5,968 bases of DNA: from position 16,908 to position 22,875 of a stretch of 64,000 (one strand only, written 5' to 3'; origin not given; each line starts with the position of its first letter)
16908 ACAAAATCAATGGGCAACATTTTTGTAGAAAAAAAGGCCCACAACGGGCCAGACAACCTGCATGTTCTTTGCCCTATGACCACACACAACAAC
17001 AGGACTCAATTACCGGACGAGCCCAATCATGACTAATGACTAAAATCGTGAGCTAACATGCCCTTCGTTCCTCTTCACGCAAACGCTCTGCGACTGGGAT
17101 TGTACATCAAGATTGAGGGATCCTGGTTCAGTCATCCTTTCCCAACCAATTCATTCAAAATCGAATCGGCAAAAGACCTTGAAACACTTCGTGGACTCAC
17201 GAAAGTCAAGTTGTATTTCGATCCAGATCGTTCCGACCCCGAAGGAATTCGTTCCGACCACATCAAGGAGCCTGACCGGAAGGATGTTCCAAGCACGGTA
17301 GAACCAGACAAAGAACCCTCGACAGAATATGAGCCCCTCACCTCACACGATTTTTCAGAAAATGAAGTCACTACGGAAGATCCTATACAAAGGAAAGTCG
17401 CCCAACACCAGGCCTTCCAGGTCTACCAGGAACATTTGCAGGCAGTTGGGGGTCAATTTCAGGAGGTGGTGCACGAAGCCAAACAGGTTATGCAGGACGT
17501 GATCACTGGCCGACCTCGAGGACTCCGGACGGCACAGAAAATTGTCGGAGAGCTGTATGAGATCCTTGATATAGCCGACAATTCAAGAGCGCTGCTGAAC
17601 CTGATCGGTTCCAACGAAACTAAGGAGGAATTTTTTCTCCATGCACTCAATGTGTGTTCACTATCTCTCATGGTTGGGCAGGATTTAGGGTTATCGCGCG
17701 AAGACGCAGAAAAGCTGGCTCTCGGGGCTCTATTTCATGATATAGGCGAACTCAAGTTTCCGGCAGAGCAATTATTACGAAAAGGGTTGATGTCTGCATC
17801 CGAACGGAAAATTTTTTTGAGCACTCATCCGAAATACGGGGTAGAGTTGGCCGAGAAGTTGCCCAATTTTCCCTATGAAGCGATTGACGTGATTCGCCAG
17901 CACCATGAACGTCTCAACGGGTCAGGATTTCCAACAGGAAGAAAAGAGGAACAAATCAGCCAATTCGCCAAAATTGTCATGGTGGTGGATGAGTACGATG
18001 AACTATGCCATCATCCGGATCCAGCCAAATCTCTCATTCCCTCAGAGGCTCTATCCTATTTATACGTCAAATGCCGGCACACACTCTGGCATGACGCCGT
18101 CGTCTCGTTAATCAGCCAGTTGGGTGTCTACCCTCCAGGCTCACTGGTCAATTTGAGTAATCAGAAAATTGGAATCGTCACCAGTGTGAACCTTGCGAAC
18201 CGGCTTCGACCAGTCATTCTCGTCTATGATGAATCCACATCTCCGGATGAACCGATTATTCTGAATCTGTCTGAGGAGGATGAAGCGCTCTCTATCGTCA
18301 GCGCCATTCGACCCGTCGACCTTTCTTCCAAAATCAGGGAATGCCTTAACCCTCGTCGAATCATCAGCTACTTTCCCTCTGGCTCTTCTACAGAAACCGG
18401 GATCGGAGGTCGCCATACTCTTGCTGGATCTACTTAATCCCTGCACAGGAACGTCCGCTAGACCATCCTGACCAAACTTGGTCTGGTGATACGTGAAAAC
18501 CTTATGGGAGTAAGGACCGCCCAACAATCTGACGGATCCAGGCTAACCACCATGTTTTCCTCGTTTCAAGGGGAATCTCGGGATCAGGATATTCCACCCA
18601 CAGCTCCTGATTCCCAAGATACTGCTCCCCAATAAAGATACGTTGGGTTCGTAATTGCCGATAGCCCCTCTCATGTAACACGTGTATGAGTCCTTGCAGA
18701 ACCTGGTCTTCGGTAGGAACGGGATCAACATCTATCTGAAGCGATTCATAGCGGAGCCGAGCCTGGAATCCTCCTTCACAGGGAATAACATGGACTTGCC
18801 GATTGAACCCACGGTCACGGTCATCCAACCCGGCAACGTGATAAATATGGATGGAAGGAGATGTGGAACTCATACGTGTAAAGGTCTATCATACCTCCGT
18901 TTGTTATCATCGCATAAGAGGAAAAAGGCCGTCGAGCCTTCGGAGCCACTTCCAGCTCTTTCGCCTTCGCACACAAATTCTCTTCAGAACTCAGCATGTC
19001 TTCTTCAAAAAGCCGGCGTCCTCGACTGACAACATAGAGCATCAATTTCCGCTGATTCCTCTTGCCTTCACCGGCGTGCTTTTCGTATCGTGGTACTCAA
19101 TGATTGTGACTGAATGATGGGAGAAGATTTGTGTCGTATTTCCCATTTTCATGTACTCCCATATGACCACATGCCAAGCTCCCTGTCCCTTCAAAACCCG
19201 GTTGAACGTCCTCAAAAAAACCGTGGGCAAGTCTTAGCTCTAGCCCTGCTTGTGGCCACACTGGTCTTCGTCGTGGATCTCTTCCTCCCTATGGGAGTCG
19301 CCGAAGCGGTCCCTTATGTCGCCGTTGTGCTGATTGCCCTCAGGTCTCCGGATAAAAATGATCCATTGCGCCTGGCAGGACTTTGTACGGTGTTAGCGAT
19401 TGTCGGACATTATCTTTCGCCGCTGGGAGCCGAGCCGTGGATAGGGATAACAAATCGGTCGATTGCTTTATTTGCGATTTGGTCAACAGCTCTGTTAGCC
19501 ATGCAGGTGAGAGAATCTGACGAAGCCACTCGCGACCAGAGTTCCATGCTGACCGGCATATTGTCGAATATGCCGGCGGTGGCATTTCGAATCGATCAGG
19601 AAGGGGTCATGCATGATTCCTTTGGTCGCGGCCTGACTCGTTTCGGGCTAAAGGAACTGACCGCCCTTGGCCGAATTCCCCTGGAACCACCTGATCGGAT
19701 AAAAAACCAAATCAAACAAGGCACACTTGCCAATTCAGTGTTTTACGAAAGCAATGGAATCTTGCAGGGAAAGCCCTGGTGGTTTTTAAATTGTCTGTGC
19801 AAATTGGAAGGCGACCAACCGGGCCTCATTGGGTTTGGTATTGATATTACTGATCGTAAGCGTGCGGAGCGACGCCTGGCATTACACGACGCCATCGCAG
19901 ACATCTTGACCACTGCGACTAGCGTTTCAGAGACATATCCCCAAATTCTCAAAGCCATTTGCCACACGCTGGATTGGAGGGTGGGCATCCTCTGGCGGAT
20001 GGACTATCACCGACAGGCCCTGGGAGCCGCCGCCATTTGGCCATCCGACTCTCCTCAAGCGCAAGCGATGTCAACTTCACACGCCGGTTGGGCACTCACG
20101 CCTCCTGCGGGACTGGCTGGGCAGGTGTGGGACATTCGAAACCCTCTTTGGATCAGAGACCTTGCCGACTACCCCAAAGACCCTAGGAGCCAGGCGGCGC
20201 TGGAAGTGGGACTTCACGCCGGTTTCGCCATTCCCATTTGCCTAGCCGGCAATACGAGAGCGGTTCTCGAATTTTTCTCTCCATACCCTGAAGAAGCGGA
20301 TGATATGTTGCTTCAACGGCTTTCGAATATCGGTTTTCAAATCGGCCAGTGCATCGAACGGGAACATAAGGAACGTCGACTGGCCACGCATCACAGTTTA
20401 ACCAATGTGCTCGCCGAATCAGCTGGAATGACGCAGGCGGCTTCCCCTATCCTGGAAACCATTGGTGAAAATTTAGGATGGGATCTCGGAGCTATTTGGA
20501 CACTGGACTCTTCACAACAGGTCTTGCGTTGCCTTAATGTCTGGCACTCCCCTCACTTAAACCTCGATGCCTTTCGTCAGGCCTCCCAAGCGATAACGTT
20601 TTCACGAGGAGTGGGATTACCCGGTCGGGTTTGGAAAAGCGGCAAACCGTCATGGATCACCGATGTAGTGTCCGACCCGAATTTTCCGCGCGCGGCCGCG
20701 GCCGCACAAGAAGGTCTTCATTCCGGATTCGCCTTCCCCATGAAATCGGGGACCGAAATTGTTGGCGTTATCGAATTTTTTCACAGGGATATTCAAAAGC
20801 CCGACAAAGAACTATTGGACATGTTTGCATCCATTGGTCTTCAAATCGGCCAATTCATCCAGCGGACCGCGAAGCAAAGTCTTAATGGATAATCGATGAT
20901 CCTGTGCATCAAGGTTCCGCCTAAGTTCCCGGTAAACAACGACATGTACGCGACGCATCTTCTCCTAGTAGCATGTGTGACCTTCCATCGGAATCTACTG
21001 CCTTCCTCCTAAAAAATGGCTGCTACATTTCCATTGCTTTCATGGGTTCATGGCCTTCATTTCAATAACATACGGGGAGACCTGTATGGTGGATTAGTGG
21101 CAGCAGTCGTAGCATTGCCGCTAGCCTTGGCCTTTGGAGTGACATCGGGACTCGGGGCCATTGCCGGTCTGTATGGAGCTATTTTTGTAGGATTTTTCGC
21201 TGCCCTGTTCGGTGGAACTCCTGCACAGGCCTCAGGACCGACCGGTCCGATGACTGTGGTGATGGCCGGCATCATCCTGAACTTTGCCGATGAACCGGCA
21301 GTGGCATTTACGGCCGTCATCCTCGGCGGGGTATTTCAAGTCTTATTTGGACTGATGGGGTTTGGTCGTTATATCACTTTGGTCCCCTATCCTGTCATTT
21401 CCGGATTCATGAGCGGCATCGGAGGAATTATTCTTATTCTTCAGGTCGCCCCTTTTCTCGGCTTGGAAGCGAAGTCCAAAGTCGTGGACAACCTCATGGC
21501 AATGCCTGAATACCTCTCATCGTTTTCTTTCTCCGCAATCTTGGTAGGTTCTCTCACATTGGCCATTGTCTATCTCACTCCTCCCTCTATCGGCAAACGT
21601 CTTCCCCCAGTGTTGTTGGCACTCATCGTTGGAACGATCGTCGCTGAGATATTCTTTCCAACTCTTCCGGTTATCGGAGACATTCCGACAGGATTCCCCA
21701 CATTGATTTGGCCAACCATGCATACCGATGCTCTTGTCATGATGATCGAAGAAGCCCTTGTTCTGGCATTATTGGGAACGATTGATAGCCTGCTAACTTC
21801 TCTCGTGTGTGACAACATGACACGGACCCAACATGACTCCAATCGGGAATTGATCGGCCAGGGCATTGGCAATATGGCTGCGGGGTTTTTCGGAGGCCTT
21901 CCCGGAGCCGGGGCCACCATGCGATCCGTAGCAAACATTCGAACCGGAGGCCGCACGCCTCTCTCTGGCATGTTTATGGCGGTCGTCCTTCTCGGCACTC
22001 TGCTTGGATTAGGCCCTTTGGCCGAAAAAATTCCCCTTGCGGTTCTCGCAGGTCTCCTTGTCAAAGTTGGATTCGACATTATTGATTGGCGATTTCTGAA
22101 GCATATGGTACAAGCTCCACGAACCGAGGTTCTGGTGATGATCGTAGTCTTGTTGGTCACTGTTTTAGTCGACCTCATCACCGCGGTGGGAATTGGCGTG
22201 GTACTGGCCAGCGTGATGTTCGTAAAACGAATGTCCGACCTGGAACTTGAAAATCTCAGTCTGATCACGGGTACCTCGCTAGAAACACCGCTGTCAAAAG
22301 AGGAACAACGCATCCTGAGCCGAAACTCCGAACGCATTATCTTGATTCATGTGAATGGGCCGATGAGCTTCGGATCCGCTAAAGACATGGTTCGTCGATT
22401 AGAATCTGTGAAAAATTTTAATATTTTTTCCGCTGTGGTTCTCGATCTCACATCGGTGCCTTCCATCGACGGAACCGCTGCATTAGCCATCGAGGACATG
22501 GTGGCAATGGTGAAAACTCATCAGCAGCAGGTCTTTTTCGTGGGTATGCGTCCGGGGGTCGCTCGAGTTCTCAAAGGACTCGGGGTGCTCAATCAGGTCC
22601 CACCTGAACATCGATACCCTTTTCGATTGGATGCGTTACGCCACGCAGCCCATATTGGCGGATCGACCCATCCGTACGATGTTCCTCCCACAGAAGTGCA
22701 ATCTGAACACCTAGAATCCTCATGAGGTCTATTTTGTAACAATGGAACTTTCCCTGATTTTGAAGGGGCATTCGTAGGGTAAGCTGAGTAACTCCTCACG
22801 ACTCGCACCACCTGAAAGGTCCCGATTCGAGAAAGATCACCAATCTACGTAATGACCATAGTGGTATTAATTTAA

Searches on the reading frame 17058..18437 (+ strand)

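Call 81: search_protein_families(library=pfam, proteins=[window:17058-18437:+], max_evalue=0.001)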
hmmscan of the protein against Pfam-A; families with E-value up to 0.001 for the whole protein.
window:17058-18437:+ (459 aa): 4 families
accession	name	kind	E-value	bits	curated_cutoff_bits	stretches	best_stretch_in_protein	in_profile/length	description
PF13487.12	HD_5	-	3.3e-23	82.7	27.2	1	189-335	11-158/170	HD domain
PF11871.13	DUF3391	-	3.4e-19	70.1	27.8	1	7-140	5-128/136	Domain of unknown function (DUF3391)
PF01966.28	HD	-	2.9e-17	63.5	22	1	194-314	3-114/116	HD domain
PF08668.18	HDOD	-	5.2e-05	23.3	22.9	1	187-284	90-195/196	HDOD domain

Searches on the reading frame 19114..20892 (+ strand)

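Call 81: search_protein_families(library=pfam, proteins=[window:19114-20892:+], max_evalue=0.001)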
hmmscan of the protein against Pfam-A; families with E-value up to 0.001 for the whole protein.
window:19114-20892:+ (592 aa): 5 families
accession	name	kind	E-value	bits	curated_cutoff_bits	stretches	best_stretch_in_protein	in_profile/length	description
PF13185.12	GAF_2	-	5.2e-29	101.6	28.6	2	440-583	5-136/136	GAF domain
PF01590.32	GAF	-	1e-16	62.1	22.4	2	441-573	4-127/133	GAF domain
PF22922.2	GAF_NLP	-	1.1e-11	45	24.1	2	327-406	80-166/175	NLP protein GAF domain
PF14215.12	bHLH-MYC_N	-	8.9e-06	26.5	30.2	0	487-546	96-157/181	bHLH-MYC and R2R3-MYB transcription factors N-terminal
PF13492.12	GAF_3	-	5.2e-05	24.1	27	0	450-584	13-129/129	GAF domain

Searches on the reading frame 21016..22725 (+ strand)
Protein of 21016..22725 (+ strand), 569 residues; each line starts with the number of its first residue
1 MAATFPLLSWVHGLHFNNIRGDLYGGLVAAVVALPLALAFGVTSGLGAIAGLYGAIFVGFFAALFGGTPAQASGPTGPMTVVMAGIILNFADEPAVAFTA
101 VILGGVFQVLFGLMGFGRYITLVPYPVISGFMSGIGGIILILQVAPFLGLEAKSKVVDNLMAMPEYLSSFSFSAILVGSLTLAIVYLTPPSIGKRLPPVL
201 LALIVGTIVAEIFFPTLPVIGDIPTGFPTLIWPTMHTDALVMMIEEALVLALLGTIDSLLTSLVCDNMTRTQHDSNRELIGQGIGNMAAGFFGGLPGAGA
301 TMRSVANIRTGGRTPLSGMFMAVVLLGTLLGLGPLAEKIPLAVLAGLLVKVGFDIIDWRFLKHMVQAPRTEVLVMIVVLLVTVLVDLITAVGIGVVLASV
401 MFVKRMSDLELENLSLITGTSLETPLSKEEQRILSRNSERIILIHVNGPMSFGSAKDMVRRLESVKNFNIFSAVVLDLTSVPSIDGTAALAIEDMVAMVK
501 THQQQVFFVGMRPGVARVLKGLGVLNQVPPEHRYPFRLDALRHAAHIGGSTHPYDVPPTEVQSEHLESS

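Call 4: search_protein_families(library=pfam, proteins=[window:21016-22725:+])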
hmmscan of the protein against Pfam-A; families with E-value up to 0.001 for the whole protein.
window:21016-22725:+ (569 aa): 3 families
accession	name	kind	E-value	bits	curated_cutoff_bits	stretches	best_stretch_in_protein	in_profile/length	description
PF00916.26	Sulfate_transp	-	2.3e-93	313.4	23.2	1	20-377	2-379/380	Sulfate permease family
PF01740.26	STAS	-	2e-14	53.6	22.6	1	436-528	5-97/106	STAS domain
PF16983.11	MFS_MOT1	-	1.2e-05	26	30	1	253-353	10-109/111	Molybdate transporter of MFS superfamily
